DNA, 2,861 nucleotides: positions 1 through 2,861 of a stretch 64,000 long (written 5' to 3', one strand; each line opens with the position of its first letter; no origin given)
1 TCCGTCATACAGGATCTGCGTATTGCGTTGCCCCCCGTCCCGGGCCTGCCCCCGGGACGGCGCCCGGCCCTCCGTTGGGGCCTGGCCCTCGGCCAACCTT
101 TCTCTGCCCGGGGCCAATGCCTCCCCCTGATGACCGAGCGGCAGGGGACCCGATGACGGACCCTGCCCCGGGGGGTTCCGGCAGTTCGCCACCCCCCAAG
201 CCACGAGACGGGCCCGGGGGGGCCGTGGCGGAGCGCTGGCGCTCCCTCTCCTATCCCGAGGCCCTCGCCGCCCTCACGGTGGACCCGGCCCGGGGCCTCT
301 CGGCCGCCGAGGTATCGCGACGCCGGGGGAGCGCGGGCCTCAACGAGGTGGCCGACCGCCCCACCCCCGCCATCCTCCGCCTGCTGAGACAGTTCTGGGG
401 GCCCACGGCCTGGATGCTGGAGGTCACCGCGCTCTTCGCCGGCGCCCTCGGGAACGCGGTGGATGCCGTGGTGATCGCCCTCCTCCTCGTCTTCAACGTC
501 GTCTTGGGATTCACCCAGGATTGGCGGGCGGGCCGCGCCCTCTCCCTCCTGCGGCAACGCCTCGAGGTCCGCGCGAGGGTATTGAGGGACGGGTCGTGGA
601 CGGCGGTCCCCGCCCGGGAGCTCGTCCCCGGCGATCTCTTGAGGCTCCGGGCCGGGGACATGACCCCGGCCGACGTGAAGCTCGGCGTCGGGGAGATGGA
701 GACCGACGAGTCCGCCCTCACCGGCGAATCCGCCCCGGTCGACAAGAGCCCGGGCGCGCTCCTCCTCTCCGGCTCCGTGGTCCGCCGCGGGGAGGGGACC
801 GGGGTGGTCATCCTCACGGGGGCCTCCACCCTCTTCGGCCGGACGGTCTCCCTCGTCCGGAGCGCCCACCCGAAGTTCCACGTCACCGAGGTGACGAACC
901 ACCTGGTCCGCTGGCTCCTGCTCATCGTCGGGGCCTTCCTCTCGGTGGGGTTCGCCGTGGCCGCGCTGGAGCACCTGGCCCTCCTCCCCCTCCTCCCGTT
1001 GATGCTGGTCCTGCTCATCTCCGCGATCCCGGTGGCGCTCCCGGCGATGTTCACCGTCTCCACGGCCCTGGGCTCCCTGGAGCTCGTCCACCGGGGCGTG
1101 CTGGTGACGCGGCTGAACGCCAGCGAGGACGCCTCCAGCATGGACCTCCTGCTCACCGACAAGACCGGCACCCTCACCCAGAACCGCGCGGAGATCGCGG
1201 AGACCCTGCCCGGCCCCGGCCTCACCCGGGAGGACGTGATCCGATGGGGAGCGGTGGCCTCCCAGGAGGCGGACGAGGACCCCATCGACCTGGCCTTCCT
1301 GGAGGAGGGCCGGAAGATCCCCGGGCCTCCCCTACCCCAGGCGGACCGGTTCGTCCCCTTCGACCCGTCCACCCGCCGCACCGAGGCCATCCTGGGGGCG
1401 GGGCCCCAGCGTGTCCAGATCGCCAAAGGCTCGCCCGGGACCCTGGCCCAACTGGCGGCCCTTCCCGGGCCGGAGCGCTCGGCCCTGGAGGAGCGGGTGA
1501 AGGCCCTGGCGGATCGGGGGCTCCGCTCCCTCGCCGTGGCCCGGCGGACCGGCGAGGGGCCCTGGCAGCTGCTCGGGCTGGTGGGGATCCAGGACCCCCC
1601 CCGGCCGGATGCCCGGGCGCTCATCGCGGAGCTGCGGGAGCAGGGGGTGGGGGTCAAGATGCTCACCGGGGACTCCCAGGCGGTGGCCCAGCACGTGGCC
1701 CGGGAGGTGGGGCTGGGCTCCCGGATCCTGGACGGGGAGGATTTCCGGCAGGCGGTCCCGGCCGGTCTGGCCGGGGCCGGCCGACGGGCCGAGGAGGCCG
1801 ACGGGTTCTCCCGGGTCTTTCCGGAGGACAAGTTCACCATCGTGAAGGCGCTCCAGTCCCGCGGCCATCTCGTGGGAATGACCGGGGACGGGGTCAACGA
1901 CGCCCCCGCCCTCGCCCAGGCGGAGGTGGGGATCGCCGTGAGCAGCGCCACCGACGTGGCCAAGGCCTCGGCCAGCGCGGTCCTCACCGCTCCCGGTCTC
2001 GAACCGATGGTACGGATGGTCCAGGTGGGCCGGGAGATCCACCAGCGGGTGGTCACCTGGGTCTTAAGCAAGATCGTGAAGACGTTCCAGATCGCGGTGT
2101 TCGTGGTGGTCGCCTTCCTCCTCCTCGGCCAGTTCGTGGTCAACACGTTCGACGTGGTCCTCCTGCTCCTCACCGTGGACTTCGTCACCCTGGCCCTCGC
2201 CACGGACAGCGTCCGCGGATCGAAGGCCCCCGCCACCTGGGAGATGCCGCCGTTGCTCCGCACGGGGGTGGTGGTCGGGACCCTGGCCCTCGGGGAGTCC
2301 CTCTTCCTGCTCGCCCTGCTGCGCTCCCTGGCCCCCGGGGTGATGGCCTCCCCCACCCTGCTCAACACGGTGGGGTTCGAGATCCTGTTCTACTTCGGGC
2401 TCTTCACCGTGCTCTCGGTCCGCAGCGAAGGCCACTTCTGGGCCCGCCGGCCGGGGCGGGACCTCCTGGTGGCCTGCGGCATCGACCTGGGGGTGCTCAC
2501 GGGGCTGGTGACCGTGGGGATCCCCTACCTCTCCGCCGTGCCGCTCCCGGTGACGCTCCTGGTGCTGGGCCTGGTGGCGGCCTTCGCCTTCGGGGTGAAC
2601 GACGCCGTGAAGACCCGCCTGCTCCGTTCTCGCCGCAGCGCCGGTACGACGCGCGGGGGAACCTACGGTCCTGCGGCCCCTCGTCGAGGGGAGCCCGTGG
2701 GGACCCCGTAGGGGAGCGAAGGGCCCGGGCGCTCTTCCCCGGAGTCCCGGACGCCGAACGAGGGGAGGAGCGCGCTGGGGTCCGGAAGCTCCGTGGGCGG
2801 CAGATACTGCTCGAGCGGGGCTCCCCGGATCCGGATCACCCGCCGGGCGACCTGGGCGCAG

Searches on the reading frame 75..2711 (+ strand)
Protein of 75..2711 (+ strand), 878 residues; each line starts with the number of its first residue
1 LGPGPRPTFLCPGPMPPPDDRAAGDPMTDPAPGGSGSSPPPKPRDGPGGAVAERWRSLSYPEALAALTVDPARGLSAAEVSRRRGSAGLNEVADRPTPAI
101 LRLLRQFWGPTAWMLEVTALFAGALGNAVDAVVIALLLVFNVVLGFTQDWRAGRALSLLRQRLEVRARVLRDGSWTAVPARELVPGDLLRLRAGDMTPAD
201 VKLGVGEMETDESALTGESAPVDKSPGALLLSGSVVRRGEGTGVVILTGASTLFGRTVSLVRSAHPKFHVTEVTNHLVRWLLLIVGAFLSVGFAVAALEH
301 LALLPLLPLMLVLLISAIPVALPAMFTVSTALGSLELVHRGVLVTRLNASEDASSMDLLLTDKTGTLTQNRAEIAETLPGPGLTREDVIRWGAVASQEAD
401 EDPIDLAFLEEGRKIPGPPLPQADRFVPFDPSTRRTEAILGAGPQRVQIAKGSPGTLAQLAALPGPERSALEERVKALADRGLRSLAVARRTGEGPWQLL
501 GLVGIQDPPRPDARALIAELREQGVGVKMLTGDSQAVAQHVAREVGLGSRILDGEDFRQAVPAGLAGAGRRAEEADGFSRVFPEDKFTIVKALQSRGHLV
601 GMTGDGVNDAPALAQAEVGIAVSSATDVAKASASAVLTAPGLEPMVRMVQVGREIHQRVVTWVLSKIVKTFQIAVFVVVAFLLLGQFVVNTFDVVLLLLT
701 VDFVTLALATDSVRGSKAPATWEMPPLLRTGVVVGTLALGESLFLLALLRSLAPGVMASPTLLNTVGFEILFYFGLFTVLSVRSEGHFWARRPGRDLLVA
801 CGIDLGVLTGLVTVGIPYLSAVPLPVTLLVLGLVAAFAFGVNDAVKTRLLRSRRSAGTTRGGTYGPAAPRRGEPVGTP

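Call 12: search_protein_families(library=pfam, proteins=[window:75-2711:+])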
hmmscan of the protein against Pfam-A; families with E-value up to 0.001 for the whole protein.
window:75-2711:+ (878 aa): 3 families
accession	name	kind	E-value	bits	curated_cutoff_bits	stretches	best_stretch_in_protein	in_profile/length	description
PF00122.25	E1-E2_ATPase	-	3.4e-39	134.7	28.1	1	164-338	4-179/181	E1-E2 ATPase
PF00702.32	Hydrolase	-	7.3e-23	82.4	26.4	1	356-616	1-190/191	haloacid dehalogenase-like hydrolase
PF00690.31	Cation_ATPase_N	-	1.1e-12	47.9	20.4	1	55-120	1-67/69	Cation transporter/ATPase, N-terminus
